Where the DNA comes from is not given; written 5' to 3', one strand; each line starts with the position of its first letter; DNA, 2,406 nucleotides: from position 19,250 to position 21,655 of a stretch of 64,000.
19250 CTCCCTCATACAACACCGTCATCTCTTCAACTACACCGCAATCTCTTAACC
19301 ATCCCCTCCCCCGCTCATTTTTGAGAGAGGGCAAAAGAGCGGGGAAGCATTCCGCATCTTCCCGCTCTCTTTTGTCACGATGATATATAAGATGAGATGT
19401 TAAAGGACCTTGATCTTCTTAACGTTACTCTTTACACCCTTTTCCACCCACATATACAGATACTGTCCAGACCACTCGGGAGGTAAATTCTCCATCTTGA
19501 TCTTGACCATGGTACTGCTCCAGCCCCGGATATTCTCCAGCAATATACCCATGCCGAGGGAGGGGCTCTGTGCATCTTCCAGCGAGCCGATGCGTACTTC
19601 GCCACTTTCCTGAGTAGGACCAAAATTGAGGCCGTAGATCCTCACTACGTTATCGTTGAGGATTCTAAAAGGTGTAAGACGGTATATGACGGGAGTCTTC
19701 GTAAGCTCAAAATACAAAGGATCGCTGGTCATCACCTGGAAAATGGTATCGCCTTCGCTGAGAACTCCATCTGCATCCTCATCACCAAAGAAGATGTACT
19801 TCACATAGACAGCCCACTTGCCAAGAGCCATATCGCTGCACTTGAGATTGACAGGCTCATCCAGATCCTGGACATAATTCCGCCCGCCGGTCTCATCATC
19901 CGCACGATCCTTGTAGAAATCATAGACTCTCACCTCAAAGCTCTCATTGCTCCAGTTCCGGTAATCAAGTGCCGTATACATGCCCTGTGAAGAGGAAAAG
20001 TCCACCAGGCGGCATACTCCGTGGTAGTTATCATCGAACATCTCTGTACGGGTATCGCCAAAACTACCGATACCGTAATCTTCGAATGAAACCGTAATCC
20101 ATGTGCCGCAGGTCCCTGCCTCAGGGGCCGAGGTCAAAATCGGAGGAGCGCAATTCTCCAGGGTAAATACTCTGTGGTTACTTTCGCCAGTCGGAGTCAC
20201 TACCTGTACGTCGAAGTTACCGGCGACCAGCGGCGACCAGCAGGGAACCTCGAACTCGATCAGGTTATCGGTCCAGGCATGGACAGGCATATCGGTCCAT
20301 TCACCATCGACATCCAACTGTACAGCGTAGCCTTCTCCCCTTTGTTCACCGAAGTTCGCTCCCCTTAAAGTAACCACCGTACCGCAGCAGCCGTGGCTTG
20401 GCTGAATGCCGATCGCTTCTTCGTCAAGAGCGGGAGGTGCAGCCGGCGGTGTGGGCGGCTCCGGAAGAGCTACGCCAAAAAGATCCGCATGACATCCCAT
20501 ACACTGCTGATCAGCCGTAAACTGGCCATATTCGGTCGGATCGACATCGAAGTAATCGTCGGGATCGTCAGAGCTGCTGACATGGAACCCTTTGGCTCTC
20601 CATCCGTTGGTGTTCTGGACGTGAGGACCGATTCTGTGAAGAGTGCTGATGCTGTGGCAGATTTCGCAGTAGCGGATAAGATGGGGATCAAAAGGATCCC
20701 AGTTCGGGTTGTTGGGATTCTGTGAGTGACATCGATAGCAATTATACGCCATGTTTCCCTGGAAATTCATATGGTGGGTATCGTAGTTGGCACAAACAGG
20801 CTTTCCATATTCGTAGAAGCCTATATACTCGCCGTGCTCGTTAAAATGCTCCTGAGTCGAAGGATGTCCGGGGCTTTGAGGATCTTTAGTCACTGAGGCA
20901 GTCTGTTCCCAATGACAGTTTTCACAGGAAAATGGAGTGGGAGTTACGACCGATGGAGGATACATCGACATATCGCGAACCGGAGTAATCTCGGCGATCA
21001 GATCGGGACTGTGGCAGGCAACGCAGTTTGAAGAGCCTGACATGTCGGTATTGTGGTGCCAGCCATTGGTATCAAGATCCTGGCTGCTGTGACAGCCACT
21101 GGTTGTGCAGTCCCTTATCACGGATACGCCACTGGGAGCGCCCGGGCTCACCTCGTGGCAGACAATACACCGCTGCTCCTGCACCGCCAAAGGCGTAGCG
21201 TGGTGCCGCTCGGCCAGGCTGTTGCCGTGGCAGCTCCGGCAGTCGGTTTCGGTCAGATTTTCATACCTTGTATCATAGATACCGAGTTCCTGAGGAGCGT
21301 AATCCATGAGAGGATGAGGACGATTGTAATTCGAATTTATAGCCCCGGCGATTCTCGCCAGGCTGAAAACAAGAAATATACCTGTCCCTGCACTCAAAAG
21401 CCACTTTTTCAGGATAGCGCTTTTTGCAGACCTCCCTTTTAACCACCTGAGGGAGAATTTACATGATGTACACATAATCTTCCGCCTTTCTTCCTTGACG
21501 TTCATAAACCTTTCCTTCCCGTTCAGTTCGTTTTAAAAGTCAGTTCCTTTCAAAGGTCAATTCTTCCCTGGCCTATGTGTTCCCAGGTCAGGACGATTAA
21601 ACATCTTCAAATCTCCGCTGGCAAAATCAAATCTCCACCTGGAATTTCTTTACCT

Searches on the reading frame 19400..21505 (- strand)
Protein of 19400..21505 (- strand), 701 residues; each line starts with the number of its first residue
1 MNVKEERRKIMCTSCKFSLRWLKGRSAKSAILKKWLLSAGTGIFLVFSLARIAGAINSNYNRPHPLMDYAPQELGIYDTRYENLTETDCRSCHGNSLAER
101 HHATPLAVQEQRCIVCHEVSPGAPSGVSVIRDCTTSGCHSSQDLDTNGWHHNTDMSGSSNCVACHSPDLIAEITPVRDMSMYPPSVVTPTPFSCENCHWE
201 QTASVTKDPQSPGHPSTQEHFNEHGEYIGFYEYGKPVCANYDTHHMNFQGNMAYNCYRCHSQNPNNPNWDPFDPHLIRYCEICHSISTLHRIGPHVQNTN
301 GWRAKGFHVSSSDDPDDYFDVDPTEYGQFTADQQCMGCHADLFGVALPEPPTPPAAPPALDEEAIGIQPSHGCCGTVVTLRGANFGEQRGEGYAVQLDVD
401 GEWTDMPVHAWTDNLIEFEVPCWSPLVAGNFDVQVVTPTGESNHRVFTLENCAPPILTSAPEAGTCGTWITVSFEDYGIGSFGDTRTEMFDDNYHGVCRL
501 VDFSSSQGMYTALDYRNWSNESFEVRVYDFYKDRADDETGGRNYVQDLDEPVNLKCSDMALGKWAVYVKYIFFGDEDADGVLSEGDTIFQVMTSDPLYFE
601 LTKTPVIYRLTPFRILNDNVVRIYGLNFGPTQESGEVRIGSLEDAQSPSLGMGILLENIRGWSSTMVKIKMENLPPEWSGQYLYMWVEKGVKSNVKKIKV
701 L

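Call 4: search_protein_families(library=pfam, proteins=[window:19400-21505:-], max_evalue=0.01)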
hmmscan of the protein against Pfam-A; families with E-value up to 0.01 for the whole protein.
window:19400-21505:- (701 aa): 2 families
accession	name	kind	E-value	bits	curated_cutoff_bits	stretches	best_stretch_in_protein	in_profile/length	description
PF01833.30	TIG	-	7e-05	23.2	20.9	0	367-440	6-75/84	IPT/TIG domain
PF14522.11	Cytochrome_C7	-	0.0076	16.5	24.8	0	85-139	12-66/67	Cytochrome c7 and related cytochrome c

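Call 9: find_homologous_proteins(query=window:19400-21505:-)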
Query window:19400-21505:- (701 aa): 195 proteins with E <= 0.001 among 8000 candidates; the best 120 are listed.
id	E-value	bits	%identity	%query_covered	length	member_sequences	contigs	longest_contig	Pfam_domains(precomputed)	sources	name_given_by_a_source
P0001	0.0e+0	1683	100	99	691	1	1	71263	-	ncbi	ncbi:MAG: hypothetical protein AB1847_06080 [bacterium]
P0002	0.0e+0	1059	65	96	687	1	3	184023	PF01833.31,PF14522.12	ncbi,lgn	ncbi:MAG: hypothetical protein AB1611_06515 [bacterium]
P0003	0.0e+0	1054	67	94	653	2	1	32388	PF01833.31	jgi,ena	-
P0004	1.9e-297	1007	61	95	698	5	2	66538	PF01833.31,PF14522.12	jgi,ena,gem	-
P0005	1.3e-294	997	60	97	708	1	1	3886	-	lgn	-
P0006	4.0e-286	969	60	96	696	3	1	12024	-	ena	-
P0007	2.9e-279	946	58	99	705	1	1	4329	PF14522.12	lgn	-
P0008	5.5e-277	939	58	97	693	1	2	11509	PF14522.12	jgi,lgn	jgi:hypothetical protein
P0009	4.4e-269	913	57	94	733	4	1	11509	-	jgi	jgi:hypothetical protein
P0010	2.2e-262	891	58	93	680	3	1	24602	PF14522.12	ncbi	ncbi:MAG: hypothetical protein ACMUIA_03460 [bacterium]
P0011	5.5e-262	889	55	99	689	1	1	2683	PF14522.12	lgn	-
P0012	4.3e-257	873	55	97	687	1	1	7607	PF14537.12,PF14522.12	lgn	-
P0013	1.8e-236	805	51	96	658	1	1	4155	PF14522.12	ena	-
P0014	1.7e-226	772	52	94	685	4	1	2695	PF01833.31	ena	-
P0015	6.8e-225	767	53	94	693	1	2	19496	PF01833.31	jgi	jgi:hypothetical protein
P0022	4.4e-214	731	49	98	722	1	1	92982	PF01833.31,PF14522.12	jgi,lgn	-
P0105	1.4e-151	524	41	94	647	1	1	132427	PF01833.31,PF22113.2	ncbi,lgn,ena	-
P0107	4.4e-150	519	39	96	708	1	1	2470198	PF22113.2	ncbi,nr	ncbi:MAG: hypothetical protein JSV60_11925 [Desulfobacterales bacterium]|nr:MAG: hypothetical protei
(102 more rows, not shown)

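Call 10: find_encoding_contigs(protein=P0002, flank=10000, max_places=2)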
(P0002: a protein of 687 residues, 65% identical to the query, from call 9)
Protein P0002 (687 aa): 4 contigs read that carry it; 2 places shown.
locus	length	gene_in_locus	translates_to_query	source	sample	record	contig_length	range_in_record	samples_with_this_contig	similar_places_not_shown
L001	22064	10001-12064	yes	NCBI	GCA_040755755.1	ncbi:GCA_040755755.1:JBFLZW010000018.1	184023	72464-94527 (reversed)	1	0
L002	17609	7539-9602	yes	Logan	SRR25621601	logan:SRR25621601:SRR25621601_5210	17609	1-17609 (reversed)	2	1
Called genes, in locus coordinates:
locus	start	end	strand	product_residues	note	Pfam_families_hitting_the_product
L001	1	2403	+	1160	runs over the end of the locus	PF14522:Cytochrome_C7 (faint), PF09699:Paired_CXXCH_1 (faint), PF25275:Golvesin_C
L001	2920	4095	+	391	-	-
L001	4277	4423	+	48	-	-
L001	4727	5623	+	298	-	PF24859:FdhE_central, PF24860:FdhE_C (weak)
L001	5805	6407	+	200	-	PF04879:Molybdop_Fe4S4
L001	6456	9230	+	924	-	PF00384:Molybdopterin, PF01568:Molydop_binding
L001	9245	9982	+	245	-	PF13247:Fer4_11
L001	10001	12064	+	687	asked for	PF14522:Cytochrome_C7 (faint), PF01833:TIG (faint)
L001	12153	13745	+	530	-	PF13623:SurA_N_2 (weak), PF13624:SurA_N_3, PF13145:Rotamase_2, PF00639:Rotamase, PF13616:Rotamase_3, PF13145:Rotamase_2, PF13616:Rotamase_3, PF00639:Rotamase, +1 more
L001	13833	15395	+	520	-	PF17957:Big_7 (faint), PF13360:PQQ_2 (faint), PF17164:DUF5122 (faint)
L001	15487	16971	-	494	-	PF00963:Cohesin (weak)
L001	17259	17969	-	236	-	-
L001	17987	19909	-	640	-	PF04932:Wzy_C, PF07719:TPR_2 (faint)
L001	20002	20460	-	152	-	PF07963:N_methyl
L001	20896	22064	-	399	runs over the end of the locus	PF00753:Lactamase_B, PF19583:ODP, PF00258:Flavodoxin_1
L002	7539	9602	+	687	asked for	PF14522:Cytochrome_C7 (faint), PF01833:TIG (faint)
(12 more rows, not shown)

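Call 11: find_encoding_contigs(protein=P0107, flank=10000, max_places=2)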
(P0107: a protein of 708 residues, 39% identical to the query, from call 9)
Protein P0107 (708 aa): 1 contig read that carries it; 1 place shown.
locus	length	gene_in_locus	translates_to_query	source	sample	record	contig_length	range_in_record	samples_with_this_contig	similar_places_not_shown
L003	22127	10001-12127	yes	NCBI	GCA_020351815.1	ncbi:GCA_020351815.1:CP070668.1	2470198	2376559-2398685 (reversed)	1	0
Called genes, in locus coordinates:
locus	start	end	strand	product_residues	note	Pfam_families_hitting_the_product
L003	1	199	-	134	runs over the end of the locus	PF02662:FlpD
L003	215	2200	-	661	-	PF00890:FAD_binding_2, PF01266:DAO (weak), PF07992:Pyr_redox_2, PF12831:FAD_oxidored, PF13450:NAD_binding_8, PF13484:Fer4_16 (weak), PF12838:Fer4_7, PF13187:Fer4_9 (weak), +6 more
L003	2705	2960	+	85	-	-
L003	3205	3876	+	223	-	PF02492:cobW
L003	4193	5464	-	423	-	PF02310:B12-binding, PF04055:Radical_SAM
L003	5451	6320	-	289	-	PF04055:Radical_SAM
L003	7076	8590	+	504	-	PF08448:PAS_4 (weak), PF13188:PAS_8 (weak), PF13426:PAS_9, PF07730:HisKA_3, PF13581:HATPase_c_2 (faint), PF02518:HATPase_c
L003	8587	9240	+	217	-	PF00072:Response_reg, PF00196:GerE, PF04545:Sigma70_r4 (faint), PF08281:Sigma70_r4_2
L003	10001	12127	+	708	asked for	PF22113:Mtrc-MtrF_II-IV_dom (faint)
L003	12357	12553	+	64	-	-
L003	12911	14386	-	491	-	PF02310:B12-binding (weak), PF04055:Radical_SAM, PF13282:DUF4070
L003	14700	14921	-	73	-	PF13893:RRM_5 (weak), PF00076:RRM_1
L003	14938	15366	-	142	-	PF00254:FKBP_C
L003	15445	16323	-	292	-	-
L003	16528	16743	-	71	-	-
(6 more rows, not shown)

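Call 14: find_related_loci(query=A1, collection=genome_contigs, flank=10000)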
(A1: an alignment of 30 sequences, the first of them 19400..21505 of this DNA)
Query A1 (701 aa) in genome_contigs; peptide patterns used: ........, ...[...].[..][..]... (x = any residue, [..] = any of these).
38 stretches matched a pattern; 26 encode a relative of the query (tblastn E <= 1e-3); 24 distinct loci.
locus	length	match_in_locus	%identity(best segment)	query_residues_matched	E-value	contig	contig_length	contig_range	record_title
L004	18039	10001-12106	56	5-701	0e+0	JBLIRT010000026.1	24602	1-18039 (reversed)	MAG: bacterium isolate MF1_201704_bin_1079 MF1_201704_bin_1079_scaffold_26, whole genome shotgun sequence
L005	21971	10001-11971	55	28-694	0e+0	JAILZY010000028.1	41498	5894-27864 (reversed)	MAG: bacterium isolate HOT.CON.50 NODE_878_length_41498_cov_20.190556, whole genome shotgun sequence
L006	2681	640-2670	49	1-678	0e+0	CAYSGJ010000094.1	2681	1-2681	MAG TPA_asm: uncultured Desulfobacterales bacterium isolate SRP067234_co1_278 genome assembly, contig: k99_544706, whole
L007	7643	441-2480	46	5-673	0e+0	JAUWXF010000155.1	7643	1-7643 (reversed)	MAG: Desulfobacterales bacterium isolate CSMAG_2677 CSMAG_2677_k127_2426965_length_7643_cov_994.6703, whole genome shotg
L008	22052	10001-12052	61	36-701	0e+0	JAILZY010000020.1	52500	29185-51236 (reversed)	MAG: bacterium isolate HOT.CON.50 NODE_620_length_52500_cov_19.014726, whole genome shotgun sequence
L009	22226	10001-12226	43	53-701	6e-175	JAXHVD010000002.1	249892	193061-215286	MAG: Thermodesulfobacteriota bacterium isolate MAG68_tar_biofilm MAG68_2, whole genome shotgun sequence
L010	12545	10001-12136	42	25-701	1e-174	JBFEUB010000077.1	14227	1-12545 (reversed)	MAG: Desulfobacteria bacterium isolate Mix_mud07.2021.05.48 k141_2309508_length_14227_cov_9.0275, whole genome shotgun s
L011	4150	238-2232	42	44-701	2e-171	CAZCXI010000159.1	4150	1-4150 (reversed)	MAG TPA_asm: uncultured Desulfobacterales bacterium isolate SRP214966_co1_404 genome assembly, contig: NODE_40553_length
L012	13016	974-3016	40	14-701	2e-157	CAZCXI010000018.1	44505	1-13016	MAG TPA_asm: uncultured Desulfobacterales bacterium isolate SRP214966_co1_404 genome assembly, contig: NODE_1102_length_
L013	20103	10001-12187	38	16-701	2e-153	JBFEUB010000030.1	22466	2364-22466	MAG: Desulfobacteria bacterium isolate Mix_mud07.2021.05.48 k141_2227500_length_22466_cov_11.6551, whole genome shotgun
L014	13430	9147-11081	41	34-701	2e-151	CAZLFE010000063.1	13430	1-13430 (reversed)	MAG TPA_asm: uncultured Nitrospiraceae bacterium isolate binchicken_co325_89 genome assembly, contig: NODE_1452_length_1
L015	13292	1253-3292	40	21-696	4e-149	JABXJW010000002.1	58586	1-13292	MAG: Desulfobacterales bacterium isolate CR_Bin_276 NODE_4_length_58586_cov_9.251209, whole genome shotgun sequence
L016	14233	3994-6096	37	25-701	2e-147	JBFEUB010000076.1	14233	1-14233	MAG: Desulfobacteria bacterium isolate Mix_mud07.2021.05.48 k141_2398108_length_14233_cov_10.9703, whole genome shotgun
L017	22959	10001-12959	39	1-700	6e-144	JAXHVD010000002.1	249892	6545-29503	MAG: Thermodesulfobacteriota bacterium isolate MAG68_tar_biofilm MAG68_2, whole genome shotgun sequence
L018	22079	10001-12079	37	36-689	5e-135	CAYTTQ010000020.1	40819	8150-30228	MAG TPA_asm: uncultured Desulfobacterales bacterium isolate binchicken_co17_432 genome assembly, contig: NODE_2816_lengt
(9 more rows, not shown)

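Call 26: find_encoding_contigs(protein=P0022, flank=10000, max_places=1)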
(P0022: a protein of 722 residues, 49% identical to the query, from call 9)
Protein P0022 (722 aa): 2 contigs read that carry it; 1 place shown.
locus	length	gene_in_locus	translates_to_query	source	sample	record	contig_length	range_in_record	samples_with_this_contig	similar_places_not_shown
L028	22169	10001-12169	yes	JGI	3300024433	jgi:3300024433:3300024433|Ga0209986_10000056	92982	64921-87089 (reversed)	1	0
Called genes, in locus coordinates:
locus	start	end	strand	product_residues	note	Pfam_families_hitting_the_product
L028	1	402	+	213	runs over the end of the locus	PF10518:TAT_signal (faint), PF04879:Molybdop_Fe4S4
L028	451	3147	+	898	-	PF00384:Molybdopterin, PF01568:Molydop_binding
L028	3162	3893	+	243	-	PF12797:Fer4_2 (weak), PF13247:Fer4_11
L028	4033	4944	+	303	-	PF24859:FdhE_central (weak), PF24860:FdhE_C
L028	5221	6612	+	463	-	PF13448:DUF4114 (weak), PF17963:Big_9 (faint)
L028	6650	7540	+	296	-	-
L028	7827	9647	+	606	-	-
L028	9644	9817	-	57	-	-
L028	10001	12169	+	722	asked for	PF14522:Cytochrome_C7 (faint), PF01833:TIG (faint)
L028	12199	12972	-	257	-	PF02985:HEAT (faint), PF13646:HEAT_2, PF03130:HEAT_PBS (faint), PF13646:HEAT_2 (weak)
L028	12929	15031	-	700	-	PF02706:Wzz, PF01656:CbiA (faint), PF13807:GNVR, PF13614:AAA_31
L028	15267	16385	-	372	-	PF02563:Poly_export, PF10531:SLBB, PF22461:SLBB_2, PF10531:SLBB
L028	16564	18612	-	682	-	PF13424:TPR_12, PF13432:TPR_16, PF13414:TPR_11, PF13414:TPR_11, PF00515:TPR_1, PF13424:TPR_12, PF13414:TPR_11, PF13432:TPR_16, +27 more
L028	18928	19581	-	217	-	PF07603:Lcl_C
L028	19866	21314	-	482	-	PF05598:DUF772, PF01609:DDE_Tnp_1, PF13751:DDE_Tnp_1_6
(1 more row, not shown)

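Call 27: find_encoding_contigs(protein=P0105, flank=10000, max_places=1)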
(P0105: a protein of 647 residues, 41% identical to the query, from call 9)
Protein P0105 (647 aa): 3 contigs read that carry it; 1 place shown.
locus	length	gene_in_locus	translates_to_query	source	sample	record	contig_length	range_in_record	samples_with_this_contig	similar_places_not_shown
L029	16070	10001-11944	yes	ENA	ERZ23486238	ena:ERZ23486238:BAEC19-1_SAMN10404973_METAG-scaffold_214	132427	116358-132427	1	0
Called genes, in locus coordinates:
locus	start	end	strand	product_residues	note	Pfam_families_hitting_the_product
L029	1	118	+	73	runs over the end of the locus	PF07610:DUF1573 (weak)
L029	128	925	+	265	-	PF07610:DUF1573 (faint)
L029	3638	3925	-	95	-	-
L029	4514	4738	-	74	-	-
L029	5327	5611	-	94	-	-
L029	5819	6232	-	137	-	-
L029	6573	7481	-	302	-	-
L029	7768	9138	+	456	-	-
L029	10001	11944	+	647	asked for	PF22113:Mtrc-MtrF_II-IV_dom (weak), PF01833:TIG (faint)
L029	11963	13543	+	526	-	PF13145:Rotamase_2, PF22506:Cj1289-like_C (faint), PF13616:Rotamase_3, PF00639:Rotamase, PF13145:Rotamase_2, PF00639:Rotamase, PF13616:Rotamase_3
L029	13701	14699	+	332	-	-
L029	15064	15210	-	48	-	-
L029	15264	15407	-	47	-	-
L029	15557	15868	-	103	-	-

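Call 28: find_encoding_contigs(protein=P0004, flank=10000, max_places=1)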
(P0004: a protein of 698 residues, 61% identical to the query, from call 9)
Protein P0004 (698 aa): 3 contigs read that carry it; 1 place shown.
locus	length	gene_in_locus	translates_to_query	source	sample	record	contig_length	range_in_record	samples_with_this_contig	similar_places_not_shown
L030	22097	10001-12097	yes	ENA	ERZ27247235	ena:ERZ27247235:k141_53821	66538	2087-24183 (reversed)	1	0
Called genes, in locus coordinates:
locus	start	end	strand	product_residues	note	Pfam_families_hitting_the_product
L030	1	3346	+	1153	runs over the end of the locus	PF14537:Cytochrom_c3_2 (faint), PF09699:Paired_CXXCH_1 (faint), PF14522:Cytochrome_C7 (faint), PF25275:Golvesin_C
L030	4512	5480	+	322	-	PF24859:FdhE_central, PF24860:FdhE_C (weak)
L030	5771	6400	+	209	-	PF04879:Molybdop_Fe4S4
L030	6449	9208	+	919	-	PF00384:Molybdopterin, PF01568:Molydop_binding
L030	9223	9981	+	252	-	PF13247:Fer4_11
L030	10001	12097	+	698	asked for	PF14522:Cytochrome_C7 (faint), PF01833:TIG (faint)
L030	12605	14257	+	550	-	PF13616:Rotamase_3, PF13145:Rotamase_2, PF00639:Rotamase, PF13145:Rotamase_2, PF00639:Rotamase, PF13616:Rotamase_3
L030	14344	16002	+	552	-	PF00801:PKD (faint), PF17957:Big_7 (weak), PF17164:DUF5122 (faint)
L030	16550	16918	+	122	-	-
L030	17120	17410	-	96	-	PF08827:DUF1805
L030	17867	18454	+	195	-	PF02677:QueH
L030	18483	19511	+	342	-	PF02547:Queuosine_synth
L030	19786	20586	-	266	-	PF06750:A24_N_bact, PF01478:Peptidase_A24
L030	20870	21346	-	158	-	PF04608:PgpA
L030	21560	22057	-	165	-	PF00694:Aconitase_C, PF06434:Aconitase_2_N (weak)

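Call 29: predict_structure(alignment_id=A1)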
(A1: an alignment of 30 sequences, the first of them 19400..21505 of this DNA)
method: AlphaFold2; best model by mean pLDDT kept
length: 701 residues; sequences in the alignment: 30
mean_pLDDT: 65.8   pTM: 0.52
mean pLDDT of the five models: 65.8, 64.3, 64.3, 64.1, 63.9
residues with pLDDT >= 90: 247; 70-90: 110; 50-70: 38; < 50: 306
segments of 3 or more residues with pLDDT < 50: 1-26, 54-109, 111-114, 116-140, 142-207, 212-216, 220-225, 232-348
pLDDT, mean of each block of 10 residues (from residue 1): 35 37 47 75 80 42 26 28 38 35 46 47 36 44 42 31 28 31 29 34 48 49 49 45 37 41 42 45 37 29 33 40 38 42 41 86 92 92 87 91 88 90 80 96 95 80 95 80 91 93 92 95 95 81 86 87 94 94 92 92 93 93 93 94 94 94 95 90 95 94 90
secondary structure, 60 per line:
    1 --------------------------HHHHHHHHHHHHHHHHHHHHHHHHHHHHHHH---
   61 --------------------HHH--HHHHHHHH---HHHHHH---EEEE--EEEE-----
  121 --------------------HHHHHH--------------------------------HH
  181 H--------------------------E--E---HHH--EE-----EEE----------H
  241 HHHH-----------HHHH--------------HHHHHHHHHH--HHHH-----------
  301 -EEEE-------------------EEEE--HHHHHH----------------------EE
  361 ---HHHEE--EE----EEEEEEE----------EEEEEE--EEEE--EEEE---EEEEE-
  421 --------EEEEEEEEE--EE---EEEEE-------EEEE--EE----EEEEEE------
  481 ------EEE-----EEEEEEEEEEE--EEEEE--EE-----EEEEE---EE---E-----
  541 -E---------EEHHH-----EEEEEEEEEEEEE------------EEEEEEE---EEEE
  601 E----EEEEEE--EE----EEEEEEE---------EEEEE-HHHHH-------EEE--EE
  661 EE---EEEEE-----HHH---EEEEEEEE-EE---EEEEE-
elements in order (helices of 4 or more, strands of 3 or more residues): H27-57 H86-93 H97-102 E106-109 E112-115 H141-146 E227-229 H240-244 H256-259 H274-283 H286-289 E302-305 E325-328 H331-336 E377-383 E394-399 E402-405 E408-411 E415-419 E429-437 E445-449 E457-460 E469-474 E487-489 E495-505 E508-512 E522-526 E562-574 E587-593 E597-601 E606-611 E620-626 E636-640 H642-646 E654-656 E659-662 E666-670 E682-689 E696-700
